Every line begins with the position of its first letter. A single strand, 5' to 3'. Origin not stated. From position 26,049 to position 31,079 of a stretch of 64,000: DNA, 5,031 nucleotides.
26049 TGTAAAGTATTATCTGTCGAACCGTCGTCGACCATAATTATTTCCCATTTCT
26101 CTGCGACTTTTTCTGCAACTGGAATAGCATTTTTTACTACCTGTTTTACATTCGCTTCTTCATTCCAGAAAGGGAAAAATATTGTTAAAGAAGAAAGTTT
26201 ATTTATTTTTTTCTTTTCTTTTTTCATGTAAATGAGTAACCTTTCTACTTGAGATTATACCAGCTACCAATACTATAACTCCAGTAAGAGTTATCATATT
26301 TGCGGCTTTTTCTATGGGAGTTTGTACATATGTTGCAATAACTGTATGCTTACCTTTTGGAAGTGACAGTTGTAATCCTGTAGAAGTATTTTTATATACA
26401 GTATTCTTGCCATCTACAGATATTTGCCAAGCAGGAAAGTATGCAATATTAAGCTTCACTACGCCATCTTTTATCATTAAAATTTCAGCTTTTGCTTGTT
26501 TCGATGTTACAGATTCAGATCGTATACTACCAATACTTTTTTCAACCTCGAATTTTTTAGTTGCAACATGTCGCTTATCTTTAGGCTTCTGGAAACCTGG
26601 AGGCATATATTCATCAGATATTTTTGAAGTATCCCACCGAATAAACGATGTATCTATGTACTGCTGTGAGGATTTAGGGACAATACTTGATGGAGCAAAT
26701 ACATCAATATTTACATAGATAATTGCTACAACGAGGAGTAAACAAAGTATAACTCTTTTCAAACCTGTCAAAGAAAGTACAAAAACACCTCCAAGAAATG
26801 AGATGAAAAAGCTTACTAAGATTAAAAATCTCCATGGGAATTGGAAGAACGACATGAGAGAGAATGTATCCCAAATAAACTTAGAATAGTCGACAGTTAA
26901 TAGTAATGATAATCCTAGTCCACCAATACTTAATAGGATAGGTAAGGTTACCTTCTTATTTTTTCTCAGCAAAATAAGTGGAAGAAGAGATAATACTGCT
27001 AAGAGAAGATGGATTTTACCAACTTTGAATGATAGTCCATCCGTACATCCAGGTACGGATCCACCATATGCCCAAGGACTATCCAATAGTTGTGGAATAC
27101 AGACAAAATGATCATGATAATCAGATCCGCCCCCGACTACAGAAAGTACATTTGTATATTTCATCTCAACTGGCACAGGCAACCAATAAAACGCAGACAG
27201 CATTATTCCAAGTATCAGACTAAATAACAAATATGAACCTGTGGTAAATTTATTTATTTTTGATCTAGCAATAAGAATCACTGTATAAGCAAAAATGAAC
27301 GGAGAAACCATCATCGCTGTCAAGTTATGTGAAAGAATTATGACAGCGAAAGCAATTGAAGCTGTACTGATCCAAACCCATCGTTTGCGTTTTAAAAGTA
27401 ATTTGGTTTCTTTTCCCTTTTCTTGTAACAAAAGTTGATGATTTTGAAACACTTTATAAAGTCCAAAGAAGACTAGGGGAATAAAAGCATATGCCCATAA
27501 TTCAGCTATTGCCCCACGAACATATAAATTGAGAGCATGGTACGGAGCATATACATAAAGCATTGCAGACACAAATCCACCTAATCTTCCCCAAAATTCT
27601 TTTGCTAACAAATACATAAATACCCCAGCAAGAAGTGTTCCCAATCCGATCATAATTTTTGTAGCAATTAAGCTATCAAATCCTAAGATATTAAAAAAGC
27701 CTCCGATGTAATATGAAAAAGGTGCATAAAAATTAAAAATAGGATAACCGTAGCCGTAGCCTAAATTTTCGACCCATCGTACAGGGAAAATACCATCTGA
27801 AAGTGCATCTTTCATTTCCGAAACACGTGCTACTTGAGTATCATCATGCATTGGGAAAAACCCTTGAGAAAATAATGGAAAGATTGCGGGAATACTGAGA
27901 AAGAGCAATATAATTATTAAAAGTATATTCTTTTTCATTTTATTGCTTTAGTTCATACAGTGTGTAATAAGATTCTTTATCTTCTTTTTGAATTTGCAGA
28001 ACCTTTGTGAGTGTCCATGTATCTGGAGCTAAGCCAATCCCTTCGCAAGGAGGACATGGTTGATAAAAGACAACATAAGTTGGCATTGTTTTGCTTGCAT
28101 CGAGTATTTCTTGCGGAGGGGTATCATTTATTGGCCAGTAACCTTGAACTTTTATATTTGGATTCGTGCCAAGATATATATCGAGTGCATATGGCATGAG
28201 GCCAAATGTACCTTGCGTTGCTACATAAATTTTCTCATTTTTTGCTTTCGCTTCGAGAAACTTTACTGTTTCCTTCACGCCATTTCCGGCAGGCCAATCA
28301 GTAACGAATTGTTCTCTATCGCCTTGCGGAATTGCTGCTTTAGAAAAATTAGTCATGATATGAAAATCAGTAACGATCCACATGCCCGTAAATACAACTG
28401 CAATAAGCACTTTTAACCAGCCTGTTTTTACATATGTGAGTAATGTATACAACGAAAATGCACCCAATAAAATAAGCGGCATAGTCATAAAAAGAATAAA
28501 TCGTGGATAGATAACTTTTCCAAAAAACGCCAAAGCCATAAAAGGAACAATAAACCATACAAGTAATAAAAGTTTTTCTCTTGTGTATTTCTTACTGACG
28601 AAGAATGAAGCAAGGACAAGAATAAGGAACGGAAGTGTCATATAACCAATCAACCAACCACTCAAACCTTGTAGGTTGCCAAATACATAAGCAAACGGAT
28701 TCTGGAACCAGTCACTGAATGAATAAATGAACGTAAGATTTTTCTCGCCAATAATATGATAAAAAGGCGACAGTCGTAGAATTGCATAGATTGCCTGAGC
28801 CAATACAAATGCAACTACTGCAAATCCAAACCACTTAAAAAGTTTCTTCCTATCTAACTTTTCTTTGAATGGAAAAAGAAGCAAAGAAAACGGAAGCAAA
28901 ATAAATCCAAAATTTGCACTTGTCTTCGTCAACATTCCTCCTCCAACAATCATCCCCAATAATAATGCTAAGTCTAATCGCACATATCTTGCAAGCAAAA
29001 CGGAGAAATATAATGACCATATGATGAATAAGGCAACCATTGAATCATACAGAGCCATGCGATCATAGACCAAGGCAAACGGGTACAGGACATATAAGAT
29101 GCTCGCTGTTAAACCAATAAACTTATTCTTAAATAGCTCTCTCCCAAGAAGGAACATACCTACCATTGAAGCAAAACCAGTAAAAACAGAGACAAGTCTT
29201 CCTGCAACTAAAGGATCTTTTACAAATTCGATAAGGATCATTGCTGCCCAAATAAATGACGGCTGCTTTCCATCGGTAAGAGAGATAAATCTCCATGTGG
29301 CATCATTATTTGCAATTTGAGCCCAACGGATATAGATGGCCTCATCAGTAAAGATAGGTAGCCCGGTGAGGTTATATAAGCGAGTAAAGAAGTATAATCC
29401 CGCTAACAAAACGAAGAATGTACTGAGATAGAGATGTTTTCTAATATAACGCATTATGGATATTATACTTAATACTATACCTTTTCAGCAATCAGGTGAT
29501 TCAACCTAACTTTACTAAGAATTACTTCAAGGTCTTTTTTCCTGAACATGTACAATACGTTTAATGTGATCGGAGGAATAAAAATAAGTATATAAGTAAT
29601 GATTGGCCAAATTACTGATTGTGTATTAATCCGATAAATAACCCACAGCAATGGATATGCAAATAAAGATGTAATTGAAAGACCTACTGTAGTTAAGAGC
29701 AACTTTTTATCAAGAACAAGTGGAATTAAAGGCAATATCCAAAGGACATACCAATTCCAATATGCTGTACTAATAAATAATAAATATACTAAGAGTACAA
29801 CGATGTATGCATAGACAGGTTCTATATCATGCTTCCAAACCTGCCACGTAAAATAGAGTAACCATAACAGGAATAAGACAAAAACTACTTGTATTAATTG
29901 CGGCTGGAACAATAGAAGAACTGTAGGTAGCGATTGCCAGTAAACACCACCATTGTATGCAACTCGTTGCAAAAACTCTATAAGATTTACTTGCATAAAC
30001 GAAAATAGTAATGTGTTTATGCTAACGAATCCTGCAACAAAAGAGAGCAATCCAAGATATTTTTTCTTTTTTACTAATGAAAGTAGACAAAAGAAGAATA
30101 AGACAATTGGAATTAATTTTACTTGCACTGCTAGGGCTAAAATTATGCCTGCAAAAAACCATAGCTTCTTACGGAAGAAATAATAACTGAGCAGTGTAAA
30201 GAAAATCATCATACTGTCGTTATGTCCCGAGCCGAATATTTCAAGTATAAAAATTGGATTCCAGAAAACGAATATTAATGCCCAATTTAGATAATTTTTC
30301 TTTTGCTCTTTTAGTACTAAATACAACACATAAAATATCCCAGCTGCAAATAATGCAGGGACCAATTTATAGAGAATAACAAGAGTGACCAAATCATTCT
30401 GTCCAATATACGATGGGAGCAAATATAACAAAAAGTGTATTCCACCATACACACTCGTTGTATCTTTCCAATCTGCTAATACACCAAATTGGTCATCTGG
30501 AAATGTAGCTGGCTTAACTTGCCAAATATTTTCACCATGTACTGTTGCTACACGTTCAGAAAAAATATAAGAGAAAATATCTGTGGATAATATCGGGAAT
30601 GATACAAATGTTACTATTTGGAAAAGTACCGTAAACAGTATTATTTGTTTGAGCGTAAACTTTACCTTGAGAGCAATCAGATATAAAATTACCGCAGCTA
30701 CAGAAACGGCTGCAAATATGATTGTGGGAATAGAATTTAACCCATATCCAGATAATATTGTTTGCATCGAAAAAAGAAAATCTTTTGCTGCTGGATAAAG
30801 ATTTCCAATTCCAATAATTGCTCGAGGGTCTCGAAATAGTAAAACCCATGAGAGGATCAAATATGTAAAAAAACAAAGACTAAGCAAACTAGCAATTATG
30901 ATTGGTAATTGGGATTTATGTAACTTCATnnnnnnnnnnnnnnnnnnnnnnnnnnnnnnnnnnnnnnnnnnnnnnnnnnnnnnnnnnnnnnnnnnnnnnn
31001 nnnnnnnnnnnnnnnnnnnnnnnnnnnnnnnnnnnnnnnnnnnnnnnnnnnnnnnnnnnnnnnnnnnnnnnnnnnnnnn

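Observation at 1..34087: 34-kb unidirectional glycosylation mega-locus dominated by GT-C membrane enzymes paired with polyprenol-phosphate-sugar synthases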

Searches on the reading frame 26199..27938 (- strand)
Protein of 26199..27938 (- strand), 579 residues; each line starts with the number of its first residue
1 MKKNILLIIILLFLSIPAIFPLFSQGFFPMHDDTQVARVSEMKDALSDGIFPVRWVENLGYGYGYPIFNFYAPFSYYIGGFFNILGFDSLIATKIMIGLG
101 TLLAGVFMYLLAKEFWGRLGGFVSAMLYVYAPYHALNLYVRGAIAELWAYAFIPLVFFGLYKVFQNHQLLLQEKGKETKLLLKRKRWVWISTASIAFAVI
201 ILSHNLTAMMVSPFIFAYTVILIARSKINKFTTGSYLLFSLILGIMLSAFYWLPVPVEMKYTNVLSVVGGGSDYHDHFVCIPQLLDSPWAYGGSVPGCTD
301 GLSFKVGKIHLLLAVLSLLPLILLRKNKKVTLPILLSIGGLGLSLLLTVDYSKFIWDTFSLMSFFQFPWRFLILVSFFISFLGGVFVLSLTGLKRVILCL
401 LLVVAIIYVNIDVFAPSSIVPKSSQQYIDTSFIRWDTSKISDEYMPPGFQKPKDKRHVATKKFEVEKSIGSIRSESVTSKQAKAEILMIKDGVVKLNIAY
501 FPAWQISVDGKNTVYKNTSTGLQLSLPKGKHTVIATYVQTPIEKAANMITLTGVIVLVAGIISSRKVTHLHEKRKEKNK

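Call 6: search_protein_families(library=pfam, max_evalue=0.01, proteins=[window:26199-27938:-])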
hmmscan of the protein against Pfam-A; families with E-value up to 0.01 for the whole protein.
window:26199-27938:- (579 aa): 1 family
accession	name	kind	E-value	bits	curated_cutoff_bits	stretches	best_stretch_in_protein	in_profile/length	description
PF10131.15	PTPS_related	-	3.8e-07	29.4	26.4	1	68-410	1-302/621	6-pyruvoyl-tetrahydropterin synthase related domain; membrane protein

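Call 12: search_protein_families(library=ncbifam, max_evalue=0.1, proteins=[window:26199-27938:-])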
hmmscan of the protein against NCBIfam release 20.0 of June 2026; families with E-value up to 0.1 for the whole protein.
window:26199-27938:- (579 aa): 0 families

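Call 69: search_solved_structures(query=A8, max_evalue=10)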
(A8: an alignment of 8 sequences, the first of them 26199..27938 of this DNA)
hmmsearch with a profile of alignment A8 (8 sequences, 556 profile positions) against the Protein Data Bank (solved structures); distinct sequences matched with E-value up to 10: 0.

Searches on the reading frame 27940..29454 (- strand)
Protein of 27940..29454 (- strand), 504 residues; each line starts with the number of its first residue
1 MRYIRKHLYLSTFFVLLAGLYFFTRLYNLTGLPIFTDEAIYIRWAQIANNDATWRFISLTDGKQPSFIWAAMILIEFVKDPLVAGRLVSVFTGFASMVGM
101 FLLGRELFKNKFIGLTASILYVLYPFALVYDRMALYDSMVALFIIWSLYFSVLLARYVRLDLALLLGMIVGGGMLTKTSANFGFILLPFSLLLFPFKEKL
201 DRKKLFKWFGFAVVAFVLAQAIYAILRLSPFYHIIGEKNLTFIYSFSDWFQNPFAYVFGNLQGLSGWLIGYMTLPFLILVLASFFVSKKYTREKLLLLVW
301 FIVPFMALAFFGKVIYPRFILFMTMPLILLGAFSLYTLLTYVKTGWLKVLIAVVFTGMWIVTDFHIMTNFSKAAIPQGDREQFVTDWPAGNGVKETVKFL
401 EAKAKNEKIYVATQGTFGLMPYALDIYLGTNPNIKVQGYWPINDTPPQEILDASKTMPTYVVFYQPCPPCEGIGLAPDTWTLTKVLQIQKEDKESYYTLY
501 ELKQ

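Call 6: search_protein_families(library=pfam, max_evalue=0.01, proteins=[window:27940-29454:-])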
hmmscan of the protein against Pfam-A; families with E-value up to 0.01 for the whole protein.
window:27940-29454:- (504 aa): 2 families
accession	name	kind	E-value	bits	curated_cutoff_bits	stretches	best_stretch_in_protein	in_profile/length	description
PF13231.12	PMT_2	-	3.7e-09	37.4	26.1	1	65-218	4-154/160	Dolichyl-phosphate-mannose-protein mannosyltransferase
PF02366.24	PMT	-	2.9e-05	24.2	22.7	1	62-218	61-227/245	Dolichyl-phosphate-mannose-protein mannosyltransferase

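Call 11: find_encoding_contigs(protein=window:27940-29454:-, flank=2000, max_places=4)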
Protein window:27940-29454:- (504 aa): 10 contigs read that carry it; 4 places shown.
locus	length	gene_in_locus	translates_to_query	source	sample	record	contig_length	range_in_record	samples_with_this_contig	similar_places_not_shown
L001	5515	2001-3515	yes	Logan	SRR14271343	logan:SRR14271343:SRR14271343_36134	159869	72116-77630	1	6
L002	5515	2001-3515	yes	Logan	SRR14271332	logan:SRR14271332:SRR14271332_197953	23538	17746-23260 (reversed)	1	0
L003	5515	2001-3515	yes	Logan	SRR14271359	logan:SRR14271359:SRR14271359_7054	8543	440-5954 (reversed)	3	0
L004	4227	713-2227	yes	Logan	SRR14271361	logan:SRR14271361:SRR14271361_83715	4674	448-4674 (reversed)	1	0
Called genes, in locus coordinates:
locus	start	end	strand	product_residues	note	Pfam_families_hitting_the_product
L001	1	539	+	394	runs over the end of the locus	-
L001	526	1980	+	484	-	PF26314:MptA_B_family, PF09594:GT87 (weak)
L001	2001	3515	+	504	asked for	PF13231:PMT_2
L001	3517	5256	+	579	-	PF10131:PTPS_related (weak)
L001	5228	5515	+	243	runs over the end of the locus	PF00535:Glycos_transf_2, PF10111:Glyco_tranf_2_2 (weak), PF13641:Glyco_tranf_2_3 (weak)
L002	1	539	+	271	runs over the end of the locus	?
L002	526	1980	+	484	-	PF26314:MptA_B_family, PF09594:GT87 (weak)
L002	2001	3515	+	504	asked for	PF13231:PMT_2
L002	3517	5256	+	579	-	PF10131:PTPS_related (weak)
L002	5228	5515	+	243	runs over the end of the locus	PF00535:Glycos_transf_2, PF10111:Glyco_tranf_2_2 (weak), PF13641:Glyco_tranf_2_3 (weak)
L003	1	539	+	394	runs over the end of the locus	-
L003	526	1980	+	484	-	PF26314:MptA_B_family, PF09594:GT87 (weak)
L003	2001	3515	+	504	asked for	PF13231:PMT_2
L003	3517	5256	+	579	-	PF10131:PTPS_related (weak)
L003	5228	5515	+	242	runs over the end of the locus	?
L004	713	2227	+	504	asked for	PF13231:PMT_2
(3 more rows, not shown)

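Call 12: search_protein_families(library=ncbifam, max_evalue=0.1, proteins=[window:27940-29454:-])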
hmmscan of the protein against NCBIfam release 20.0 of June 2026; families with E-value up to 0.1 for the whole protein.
window:27940-29454:- (504 aa): 1 family
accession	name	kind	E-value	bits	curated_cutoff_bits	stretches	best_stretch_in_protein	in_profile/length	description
NF045988.1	HisKinRegBRhodob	equivalog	0.029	12.7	570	1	267-386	99-211/462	sensor histidine kinase RegB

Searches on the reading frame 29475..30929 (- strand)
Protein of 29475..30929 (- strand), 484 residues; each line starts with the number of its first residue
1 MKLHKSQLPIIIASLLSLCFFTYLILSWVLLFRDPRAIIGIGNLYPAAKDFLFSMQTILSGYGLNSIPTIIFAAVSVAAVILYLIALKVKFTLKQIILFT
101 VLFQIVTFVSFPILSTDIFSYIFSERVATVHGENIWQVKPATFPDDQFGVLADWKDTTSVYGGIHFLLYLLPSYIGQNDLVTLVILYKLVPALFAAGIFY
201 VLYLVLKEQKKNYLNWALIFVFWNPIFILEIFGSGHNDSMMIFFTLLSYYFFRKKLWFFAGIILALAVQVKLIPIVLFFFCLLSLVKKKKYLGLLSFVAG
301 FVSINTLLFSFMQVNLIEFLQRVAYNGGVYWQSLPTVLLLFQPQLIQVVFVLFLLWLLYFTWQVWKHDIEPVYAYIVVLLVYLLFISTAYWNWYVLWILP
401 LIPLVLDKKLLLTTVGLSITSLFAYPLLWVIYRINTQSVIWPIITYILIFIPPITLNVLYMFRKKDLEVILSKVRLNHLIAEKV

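Call 6: search_protein_families(library=pfam, max_evalue=0.01, proteins=[window:29475-30929:-])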
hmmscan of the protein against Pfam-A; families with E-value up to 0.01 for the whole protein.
window:29475-30929:- (484 aa): 1 family
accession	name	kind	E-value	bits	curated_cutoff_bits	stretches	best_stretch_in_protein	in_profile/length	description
PF09594.16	GT87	-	2.8e-07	31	25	1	189-385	25-235/237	Glycosyltransferase family 87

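Call 12: search_protein_families(library=ncbifam, max_evalue=0.1, proteins=[window:29475-30929:-])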
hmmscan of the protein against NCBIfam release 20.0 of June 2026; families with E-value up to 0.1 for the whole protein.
window:29475-30929:- (484 aa): 1 family
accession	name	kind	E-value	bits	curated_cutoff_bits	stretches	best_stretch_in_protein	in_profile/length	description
TIGR03459.1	crt_membr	equivalog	7.3e-12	44.9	439.4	1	86-289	68-271/470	alpha-(1->6)-mannopyranosyltransferase A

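Call 66: search_solved_structures(query=window:29475-30929:-, max_evalue=1)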
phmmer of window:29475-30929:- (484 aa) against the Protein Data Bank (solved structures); distinct sequences matched with E-value up to 1: 0.
